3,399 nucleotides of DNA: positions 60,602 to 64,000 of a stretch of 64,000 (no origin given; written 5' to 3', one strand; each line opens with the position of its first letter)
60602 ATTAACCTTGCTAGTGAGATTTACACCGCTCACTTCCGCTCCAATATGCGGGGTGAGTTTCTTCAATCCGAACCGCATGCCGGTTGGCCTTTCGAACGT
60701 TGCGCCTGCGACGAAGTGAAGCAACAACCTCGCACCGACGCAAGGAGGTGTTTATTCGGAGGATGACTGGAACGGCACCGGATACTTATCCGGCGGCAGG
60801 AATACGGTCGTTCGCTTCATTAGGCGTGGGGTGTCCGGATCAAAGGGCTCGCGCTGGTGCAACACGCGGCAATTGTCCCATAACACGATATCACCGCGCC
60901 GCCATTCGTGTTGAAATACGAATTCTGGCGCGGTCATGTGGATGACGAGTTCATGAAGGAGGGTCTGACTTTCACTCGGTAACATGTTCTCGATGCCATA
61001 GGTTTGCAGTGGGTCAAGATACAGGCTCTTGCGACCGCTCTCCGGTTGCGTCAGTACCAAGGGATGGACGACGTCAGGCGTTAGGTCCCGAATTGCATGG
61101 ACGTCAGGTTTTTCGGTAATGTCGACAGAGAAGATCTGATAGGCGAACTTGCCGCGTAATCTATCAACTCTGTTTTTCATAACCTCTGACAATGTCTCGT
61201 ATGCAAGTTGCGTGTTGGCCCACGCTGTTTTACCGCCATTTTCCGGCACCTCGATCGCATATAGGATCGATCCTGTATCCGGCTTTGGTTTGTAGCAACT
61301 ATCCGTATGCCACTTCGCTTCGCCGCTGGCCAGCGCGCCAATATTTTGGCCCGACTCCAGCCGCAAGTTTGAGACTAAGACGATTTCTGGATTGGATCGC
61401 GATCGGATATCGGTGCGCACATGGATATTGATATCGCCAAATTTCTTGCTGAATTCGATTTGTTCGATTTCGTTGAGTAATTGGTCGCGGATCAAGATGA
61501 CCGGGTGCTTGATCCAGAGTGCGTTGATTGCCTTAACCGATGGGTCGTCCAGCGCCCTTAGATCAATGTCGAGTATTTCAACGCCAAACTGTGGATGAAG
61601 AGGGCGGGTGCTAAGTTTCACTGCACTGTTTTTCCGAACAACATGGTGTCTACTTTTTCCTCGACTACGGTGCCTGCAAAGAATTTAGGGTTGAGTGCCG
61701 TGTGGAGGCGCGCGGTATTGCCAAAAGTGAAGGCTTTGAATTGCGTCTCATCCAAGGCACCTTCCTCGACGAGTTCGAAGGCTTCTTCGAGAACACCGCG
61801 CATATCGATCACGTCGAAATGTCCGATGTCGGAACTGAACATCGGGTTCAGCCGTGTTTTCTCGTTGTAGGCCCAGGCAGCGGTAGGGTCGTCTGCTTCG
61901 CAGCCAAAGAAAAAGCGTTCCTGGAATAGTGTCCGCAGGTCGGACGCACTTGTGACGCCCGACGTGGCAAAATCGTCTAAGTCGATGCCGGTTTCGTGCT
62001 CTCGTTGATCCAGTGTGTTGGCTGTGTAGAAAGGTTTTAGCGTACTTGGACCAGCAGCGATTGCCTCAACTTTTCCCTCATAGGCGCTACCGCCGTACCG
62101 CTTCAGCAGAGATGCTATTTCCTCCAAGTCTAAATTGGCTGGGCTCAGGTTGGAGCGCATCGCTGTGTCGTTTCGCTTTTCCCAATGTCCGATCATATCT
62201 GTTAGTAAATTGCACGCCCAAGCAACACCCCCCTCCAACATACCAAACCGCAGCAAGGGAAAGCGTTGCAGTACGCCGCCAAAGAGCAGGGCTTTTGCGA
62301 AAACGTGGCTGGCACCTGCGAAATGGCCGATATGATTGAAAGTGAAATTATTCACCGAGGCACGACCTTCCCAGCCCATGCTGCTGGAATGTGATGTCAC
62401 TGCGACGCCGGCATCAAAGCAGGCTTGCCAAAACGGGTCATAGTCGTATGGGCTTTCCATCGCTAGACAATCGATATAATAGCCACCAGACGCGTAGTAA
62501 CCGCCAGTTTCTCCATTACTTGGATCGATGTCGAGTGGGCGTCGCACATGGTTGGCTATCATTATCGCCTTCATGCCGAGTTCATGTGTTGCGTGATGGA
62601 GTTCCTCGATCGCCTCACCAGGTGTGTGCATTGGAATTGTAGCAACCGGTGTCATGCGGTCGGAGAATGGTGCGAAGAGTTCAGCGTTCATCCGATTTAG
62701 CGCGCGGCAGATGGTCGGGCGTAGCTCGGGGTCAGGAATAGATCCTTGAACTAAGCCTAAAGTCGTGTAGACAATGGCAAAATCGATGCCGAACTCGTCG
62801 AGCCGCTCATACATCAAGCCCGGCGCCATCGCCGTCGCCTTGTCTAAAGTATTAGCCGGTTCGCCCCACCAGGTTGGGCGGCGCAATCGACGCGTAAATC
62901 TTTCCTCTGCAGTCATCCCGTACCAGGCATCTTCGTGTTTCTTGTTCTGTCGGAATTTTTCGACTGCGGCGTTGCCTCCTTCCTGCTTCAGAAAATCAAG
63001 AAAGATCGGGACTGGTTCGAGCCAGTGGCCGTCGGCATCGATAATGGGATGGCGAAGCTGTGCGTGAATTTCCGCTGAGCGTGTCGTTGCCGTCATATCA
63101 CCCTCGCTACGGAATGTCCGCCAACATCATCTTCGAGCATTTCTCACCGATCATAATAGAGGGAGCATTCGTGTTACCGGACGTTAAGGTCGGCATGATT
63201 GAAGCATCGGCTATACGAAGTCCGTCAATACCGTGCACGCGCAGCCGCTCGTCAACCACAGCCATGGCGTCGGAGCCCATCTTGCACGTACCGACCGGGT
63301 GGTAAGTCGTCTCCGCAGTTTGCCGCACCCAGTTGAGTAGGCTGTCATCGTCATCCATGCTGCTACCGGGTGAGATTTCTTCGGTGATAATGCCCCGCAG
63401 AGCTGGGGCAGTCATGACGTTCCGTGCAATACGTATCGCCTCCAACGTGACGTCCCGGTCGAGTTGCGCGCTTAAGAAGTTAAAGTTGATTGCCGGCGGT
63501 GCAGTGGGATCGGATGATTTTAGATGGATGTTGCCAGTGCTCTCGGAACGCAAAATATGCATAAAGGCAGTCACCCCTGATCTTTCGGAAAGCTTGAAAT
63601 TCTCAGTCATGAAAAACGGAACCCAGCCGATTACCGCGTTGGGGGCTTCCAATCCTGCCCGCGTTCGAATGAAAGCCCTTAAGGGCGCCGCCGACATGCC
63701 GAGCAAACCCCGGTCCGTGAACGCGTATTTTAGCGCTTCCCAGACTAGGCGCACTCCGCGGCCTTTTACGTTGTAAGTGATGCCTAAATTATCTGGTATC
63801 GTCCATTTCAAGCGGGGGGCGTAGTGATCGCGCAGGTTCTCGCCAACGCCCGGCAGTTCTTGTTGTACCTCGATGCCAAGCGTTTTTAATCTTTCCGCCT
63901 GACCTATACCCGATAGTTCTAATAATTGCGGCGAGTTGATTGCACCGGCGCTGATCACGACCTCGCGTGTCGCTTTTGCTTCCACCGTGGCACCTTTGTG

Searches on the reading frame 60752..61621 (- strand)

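Call 10: search_protein_families(library=ncbifam, max_evalue=1e-10, proteins=[window:60752-61621:-])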
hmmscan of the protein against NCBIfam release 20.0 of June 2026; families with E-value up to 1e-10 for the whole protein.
window:60752-61621:- (289 aa): 3 families
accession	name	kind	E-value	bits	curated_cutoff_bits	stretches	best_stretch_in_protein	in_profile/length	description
NF007104.0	PRK09553.1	equivalog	3.2e-46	157.8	313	1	2-274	4-274/282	taurine dioxygenase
NF045815.1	Neo-PentlctneFsynPtlD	equivalog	1.5e-38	132.8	550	1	24-272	24-285/301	neopentalenolactone/pentalenolactone F synthase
NF049937.1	CMthFAOxDecarbScoE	equivalog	4.3e-25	88.4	400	1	9-264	8-274/295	(3R)-3-[(carboxymethyl)amino]fatty acid oxygenase/decarboxylase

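Call 11: search_protein_families(library=pfam, max_evalue=0.00001, proteins=[window:60752-61621:-])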
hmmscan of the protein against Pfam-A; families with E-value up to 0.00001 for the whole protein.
window:60752-61621:- (289 aa): 1 family
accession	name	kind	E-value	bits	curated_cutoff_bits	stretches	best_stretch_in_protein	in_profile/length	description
PF02668.22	TauD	-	7.6e-59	200.2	27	1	5-272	2-267/267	Taurine catabolism dioxygenase TauD, TfdA family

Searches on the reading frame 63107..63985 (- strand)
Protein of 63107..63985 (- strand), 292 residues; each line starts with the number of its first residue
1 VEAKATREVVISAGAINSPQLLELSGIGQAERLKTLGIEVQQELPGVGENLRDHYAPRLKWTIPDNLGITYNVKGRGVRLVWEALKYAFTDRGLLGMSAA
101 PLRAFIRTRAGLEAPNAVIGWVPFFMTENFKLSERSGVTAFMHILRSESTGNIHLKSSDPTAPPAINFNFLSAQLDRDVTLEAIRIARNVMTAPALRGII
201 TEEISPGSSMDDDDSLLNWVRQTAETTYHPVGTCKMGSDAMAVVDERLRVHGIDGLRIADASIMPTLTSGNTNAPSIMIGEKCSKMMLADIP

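Call 10: search_protein_families(library=ncbifam, max_evalue=1e-10, proteins=[window:63107-63985:-])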
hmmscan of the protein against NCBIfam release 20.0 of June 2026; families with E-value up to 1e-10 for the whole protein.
window:63107-63985:- (292 aa): 3 families
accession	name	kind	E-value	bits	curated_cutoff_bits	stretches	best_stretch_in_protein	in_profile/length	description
NF002550.0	PRK02106.1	subfamily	3.7e-84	283.2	605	1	2-288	247-534/563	choline dehydrogenase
TIGR01810.1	betA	equivalog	8.5e-75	252.4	732.1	1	3-288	241-527/532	choline dehydrogenase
TIGR03970.1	mycofact_MftG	equivalog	2e-41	142.5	387.45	2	143-287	348-486/487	mycofactocin dehydrogenase MftG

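Call 11: search_protein_families(library=pfam, max_evalue=0.00001, proteins=[window:63107-63985:-])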
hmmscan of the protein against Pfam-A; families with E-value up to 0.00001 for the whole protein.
window:63107-63985:- (292 aa): 2 families
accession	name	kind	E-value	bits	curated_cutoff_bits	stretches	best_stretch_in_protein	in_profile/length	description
PF05199.19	GMC_oxred_C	-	1.5e-39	136.1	24.6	1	148-280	2-139/139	GMC oxidoreductase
PF00732.25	GMC_oxred_N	-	2.4e-10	41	23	1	4-55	179-217/218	GMC oxidoreductase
